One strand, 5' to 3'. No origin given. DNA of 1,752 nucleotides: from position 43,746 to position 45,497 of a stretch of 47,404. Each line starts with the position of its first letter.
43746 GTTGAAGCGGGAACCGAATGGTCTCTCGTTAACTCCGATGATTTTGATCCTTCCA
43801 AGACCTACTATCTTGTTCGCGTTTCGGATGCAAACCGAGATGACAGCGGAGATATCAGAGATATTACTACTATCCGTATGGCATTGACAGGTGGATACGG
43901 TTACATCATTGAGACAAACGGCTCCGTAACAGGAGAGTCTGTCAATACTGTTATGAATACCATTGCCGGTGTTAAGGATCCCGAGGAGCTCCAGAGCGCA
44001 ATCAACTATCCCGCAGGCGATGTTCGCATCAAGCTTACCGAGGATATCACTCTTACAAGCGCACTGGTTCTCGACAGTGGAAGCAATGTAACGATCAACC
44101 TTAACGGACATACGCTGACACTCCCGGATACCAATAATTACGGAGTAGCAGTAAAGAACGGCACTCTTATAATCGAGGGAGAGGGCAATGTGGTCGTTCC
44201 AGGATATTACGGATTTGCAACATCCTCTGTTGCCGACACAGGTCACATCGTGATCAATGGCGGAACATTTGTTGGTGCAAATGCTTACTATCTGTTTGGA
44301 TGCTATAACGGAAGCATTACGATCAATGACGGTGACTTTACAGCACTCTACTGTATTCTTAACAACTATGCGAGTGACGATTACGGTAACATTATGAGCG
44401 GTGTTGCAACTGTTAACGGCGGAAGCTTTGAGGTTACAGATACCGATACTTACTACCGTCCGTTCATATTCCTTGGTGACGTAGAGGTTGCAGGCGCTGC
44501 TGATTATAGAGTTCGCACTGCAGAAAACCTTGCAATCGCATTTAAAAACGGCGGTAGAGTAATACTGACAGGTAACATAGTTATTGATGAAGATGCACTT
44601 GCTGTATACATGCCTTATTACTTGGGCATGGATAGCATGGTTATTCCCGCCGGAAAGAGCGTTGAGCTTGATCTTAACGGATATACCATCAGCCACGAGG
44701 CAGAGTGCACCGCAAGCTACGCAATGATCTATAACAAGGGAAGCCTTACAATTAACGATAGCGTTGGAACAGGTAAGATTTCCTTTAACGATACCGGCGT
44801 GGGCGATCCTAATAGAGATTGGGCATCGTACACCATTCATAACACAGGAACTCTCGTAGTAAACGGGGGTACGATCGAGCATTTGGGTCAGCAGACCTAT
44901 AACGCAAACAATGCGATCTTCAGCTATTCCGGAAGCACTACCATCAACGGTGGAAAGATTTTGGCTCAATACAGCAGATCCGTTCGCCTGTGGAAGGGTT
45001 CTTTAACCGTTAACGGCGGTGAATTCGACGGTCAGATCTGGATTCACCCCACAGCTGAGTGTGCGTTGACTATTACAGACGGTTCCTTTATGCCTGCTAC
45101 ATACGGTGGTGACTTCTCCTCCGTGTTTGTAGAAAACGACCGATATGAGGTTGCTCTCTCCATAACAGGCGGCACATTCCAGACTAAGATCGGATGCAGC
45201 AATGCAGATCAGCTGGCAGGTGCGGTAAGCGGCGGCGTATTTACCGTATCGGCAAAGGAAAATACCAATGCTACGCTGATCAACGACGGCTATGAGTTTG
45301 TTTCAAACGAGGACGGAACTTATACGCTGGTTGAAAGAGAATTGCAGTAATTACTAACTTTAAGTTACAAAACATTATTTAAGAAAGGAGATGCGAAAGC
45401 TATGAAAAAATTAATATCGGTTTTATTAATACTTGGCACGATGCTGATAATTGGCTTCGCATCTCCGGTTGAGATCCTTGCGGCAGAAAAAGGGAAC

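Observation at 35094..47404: Operon-encoded, non-cellulosomal cohesin-dockerin assembly system built around a 3.4-kaa secreted adhesin-like protein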

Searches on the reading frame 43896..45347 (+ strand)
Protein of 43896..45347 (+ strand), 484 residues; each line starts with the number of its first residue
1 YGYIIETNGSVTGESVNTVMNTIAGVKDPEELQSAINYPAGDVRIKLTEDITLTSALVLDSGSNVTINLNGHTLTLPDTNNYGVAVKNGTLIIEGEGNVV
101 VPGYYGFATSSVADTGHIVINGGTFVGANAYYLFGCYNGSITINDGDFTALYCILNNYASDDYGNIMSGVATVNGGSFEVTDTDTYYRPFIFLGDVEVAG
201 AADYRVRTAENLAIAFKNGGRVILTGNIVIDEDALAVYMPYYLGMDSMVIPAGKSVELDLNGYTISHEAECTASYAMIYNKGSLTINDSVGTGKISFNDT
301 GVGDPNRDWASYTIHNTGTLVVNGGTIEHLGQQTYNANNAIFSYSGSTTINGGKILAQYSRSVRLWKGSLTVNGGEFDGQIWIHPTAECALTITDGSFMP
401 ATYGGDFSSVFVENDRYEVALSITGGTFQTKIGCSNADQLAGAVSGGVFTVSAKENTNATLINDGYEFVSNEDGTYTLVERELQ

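Call 88: search_protein_families(library=pfam, proteins=[window:43896-45347:+], max_evalue=10)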
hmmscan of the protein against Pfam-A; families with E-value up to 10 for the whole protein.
window:43896-45347:+ (484 aa): 0 families
